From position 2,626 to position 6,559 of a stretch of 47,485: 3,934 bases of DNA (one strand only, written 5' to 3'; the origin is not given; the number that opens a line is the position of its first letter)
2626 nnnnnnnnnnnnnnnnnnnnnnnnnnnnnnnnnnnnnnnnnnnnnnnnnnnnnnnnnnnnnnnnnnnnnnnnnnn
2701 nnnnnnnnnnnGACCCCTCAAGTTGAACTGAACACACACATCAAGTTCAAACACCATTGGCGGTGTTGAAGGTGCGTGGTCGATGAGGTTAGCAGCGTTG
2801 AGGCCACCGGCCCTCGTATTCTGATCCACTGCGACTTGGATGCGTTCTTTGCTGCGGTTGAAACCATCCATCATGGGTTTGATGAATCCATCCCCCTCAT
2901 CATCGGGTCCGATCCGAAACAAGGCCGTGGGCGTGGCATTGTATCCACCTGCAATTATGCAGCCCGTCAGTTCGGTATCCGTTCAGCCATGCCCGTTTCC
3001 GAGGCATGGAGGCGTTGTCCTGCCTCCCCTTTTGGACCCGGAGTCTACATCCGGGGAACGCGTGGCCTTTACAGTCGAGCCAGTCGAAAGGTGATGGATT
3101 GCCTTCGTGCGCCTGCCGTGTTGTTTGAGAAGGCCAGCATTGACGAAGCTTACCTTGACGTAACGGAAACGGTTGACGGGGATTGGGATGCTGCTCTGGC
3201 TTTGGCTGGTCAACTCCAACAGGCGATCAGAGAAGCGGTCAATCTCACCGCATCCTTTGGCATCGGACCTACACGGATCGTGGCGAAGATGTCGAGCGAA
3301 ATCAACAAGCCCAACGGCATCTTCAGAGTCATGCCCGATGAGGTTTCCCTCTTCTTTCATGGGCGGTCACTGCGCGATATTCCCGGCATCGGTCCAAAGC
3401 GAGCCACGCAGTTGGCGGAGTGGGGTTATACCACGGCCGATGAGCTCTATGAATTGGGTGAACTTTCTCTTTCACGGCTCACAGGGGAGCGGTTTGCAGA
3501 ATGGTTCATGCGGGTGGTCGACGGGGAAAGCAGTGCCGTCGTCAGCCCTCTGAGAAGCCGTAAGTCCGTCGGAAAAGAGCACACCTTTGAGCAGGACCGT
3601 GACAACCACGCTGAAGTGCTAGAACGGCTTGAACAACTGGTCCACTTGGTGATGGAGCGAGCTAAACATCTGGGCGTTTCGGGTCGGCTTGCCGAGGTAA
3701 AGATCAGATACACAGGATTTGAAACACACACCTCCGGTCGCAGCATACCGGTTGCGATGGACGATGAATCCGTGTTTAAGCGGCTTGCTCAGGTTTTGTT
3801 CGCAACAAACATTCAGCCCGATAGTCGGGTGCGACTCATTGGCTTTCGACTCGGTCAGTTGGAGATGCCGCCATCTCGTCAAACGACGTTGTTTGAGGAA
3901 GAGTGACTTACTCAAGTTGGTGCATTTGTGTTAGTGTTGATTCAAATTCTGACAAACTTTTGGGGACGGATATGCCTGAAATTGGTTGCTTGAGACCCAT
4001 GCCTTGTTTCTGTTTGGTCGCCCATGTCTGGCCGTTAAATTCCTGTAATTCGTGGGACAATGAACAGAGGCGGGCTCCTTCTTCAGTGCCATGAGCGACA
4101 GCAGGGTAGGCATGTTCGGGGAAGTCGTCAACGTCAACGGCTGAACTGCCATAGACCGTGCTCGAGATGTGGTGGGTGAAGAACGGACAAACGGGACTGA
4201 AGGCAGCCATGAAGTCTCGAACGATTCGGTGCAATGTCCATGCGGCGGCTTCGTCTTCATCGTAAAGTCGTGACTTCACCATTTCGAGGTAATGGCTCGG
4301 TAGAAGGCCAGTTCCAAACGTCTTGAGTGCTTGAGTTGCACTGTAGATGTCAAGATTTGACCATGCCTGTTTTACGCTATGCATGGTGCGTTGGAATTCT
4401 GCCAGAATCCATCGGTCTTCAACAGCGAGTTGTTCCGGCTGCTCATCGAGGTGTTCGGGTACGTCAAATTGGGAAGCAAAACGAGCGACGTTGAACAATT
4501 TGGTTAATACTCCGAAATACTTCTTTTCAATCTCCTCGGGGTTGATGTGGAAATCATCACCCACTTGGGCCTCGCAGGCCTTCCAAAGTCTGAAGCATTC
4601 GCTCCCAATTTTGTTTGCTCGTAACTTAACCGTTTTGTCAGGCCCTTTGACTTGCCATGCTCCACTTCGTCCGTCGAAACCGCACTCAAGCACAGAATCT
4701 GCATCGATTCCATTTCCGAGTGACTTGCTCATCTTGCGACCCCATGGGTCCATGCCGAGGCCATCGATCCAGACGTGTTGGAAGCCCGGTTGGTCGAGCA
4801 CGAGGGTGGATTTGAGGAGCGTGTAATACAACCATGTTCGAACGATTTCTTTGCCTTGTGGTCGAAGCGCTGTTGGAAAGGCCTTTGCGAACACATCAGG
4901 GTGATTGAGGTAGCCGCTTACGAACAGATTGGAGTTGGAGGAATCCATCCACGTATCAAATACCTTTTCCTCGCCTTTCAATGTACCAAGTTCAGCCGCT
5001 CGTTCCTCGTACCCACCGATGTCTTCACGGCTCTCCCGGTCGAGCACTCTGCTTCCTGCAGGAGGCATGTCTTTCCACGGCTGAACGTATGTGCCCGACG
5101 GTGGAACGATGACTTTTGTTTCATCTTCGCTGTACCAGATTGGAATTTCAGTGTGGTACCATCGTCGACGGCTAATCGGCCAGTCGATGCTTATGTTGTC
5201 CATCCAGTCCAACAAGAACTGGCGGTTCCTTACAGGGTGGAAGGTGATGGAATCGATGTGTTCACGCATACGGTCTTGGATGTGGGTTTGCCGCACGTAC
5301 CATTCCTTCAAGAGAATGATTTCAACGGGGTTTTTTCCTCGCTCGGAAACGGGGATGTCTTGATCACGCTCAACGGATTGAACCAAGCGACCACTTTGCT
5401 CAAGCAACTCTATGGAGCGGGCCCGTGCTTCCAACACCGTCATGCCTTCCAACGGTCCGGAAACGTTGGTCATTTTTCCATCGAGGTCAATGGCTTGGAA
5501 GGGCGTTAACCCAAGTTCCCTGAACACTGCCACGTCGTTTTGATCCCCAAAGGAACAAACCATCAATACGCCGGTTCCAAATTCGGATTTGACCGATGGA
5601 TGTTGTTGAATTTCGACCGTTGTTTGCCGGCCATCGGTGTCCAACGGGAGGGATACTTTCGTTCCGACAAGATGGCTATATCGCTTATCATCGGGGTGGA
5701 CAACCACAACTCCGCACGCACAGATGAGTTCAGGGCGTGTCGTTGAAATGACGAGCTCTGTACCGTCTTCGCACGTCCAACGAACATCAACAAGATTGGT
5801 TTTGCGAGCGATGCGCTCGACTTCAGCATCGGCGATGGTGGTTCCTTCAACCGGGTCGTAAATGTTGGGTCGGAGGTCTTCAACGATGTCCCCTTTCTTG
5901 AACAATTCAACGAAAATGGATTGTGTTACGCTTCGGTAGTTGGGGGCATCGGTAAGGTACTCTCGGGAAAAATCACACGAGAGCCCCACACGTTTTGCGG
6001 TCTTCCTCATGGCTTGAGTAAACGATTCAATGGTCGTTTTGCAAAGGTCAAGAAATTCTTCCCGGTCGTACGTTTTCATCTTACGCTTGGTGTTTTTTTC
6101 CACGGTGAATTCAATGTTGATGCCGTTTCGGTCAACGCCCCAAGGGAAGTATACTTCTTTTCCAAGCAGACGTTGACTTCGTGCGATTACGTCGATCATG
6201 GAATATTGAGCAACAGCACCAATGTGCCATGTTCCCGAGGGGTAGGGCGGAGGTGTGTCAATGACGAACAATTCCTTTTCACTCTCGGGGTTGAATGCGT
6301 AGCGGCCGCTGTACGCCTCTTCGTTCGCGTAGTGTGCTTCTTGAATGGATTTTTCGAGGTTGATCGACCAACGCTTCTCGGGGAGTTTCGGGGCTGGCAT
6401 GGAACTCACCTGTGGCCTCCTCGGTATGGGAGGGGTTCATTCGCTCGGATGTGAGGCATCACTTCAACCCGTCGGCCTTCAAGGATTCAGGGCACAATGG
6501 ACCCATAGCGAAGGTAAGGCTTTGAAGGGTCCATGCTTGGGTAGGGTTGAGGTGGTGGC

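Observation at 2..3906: A divergent PolB, an orphan RecA-fold ATPase and DinB lie together: candidate archaeal damage-tolerance or mutagenesis module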

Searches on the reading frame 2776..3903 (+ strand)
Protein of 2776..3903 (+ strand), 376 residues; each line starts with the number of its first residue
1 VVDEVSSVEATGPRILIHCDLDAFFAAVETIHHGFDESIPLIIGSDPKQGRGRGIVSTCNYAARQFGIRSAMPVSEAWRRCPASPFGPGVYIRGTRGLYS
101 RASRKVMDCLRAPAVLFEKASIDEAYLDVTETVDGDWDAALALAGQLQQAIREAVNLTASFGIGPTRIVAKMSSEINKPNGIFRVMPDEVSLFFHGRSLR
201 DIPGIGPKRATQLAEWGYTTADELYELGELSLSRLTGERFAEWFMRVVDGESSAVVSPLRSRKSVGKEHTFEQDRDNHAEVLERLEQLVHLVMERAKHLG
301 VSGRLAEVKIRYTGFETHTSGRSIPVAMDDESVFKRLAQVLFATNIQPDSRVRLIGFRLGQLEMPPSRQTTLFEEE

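Call 4: search_protein_families(library=pfam, proteins=[window:2776-3903:+], max_evalue=0.1)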
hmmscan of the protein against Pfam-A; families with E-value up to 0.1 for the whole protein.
window:2776-3903:+ (376 aa): 9 families
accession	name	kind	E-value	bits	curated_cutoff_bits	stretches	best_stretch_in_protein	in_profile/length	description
PF00817.25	IMS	-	3.2e-35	121.7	23.2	1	19-175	1-148/148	impB/mucB/samB family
PF11799.13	IMS_C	-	1.1e-18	68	20.7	1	262-372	1-109/109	impB/mucB/samB family C-terminal domain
PF14520.12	HHH_5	-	1.7e-06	28.8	27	1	198-237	3-42/57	Helix-hairpin-helix domain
PF11798.14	IMS_HHH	-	0.0003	21.3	24.4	1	187-217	1-31/32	IMS family HHH motif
PF02961.22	SAM_BAF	-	0.00049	21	25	1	198-249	19-68/88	Barrier to autointegration factor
PF10391.15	DNA_pol_lambd_f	-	0.0021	18.3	29.8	1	200-234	4-38/51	Fingers domain of DNA polymerase lambda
PF11731.14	Cdd1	-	0.011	16.3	25.5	1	198-226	7-35/86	Pathogenicity locus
PF21176.3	RecR_HhH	-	0.043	14.1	27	0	198-214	7-23/45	RecR, helix-hairpin-helix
PF00633.29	HHH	-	0.073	13.4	24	0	199-214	13-28/30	Helix-hairpin-helix motif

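Call 5: search_protein_families(library=ncbifam, proteins=[window:2776-3903:+], max_evalue=0.1)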
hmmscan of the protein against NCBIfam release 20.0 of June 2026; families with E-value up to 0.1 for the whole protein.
window:2776-3903:+ (376 aa): 11 families
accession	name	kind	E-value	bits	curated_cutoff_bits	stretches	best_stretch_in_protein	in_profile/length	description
NF002677.0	PRK02406.1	equivalog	6.4e-78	262.3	256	1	14-365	6-346/357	DNA polymerase IV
NF002882.0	PRK03348.1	equivalog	2e-71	241.1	389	1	14-375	5-355/461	DNA polymerase IV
NF002883.0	PRK03352.1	equivalog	1.5e-59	201.9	330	1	13-360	4-340/347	DNA polymerase IV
NF010731.0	PRK14133.1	equivalog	9.8e-59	199.3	362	1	14-374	3-348/352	DNA polymerase IV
NF002751.0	PRK02794.1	equivalog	9.3e-58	196.1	371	1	16-364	40-376/425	DNA polymerase IV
NF002492.0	PRK01810.1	equivalog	1.2e-56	192.2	399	1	12-362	8-349/412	DNA polymerase IV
NF003015.0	PRK03858.1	subfamily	4.6e-50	170.8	367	1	16-372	9-353/399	DNA polymerase IV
NF002848.0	PRK03103.1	subfamily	2e-42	145.1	381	1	15-375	5-363/410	DNA polymerase IV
NF002292.0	PRK01216.1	equivalog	4.8e-42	144.2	339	1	15-362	2-339/351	DNA polymerase IV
NF002955.0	PRK03609.1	subfamily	8.2e-11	41.5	431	1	17-221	3-203/422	translesion error-prone DNA polymerase V subunit UmuC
NF002654.0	PRK02362.1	equivalog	0.02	13.2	887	1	199-270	654-725/739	ATP-dependent DNA helicase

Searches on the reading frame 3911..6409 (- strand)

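Call 4: search_protein_families(library=pfam, proteins=[window:3911-6409:-], max_evalue=0.1)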
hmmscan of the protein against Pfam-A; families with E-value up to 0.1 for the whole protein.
window:3911-6409:- (833 aa): 3 families
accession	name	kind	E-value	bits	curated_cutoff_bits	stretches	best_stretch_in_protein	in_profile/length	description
PF00133.28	tRNA-synt_1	-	3e-75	254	22.7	1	40-621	17-412/414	tRNA synthetases class I (I, L, M and V)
PF08264.19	Anticodon_1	-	2e-18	67.1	25.1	1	665-809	1-143/148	Anticodon-binding domain of tRNA ligase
PF09334.17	tRNA-synt_1g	-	1e-17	64.4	20.1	1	49-199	2-137/391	tRNA synthetases class I (M)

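Call 5: search_protein_families(library=ncbifam, proteins=[window:3911-6409:-], max_evalue=0.1)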
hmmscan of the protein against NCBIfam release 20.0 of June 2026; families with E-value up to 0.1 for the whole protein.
window:3911-6409:- (833 aa): 18 families
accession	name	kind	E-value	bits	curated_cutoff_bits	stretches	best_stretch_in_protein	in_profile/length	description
NF009687.0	PRK13208.1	equivalog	7.6e-213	709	738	2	7-575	4-550/801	valine--tRNA ligase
TIGR00422.1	valS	equivalog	4e-159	531.3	612.1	1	33-771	20-719/863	valine--tRNA ligase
NF004349.1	PRK05729.1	equivalog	6.6e-125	418.3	704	1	30-771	14-703/860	valine--tRNA ligase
NF000540.1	alt_ValS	exception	6.4e-122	408.1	900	2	101-796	108-785/827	valine--tRNA ligase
TIGR00392.1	ileS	equivalog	1.8e-88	297.7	621.4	2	251-779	294-819/861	isoleucine--tRNA ligase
NF011492.0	PRK14900.1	equivalog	4.1e-76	256.7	1783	1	41-755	37-710/1044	valine--tRNA ligase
NF008957.0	PRK12300.1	subfamily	7.7e-41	140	677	3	36-242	22-241/946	leucine--tRNA ligase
NF000258.1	MupB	exception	2.8e-33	114.8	1900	2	273-766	304-776/1033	mupirocin-resistant isoleucine--tRNA ligase MupB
NF040702.1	ileS_w_GNAT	exception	7.7e-33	113.2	1999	2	261-741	491-945/1100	isoleucine--tRNA ligase, N-acetyltransferase domain-containing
TIGR00395.1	leuS_arch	equivalog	2.4e-32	111.9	648.5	2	36-242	16-235/938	leucine--tRNA ligase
NF000257.1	MupA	exception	8.3e-31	106.6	1900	2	245-778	272-786/1024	mupirocin-resistant isoleucine--tRNA ligase MupA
TIGR00396.1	leuS_bact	equivalog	1.3e-23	83.1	548.4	1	41-198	24-168/843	leucine--tRNA ligase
TIGR00398.1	metG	equivalog_domain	2.3e-15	56.3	336.35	1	49-205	2-143/530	methionine--tRNA ligase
NF001100.0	PRK00133.1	equivalog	7.8e-15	54.4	587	1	49-194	8-138/676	methionine--tRNA ligase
NF008900.0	PRK12267.1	equivalog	1.3e-13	50.3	598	2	45-177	3-120/648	methionine--tRNA ligase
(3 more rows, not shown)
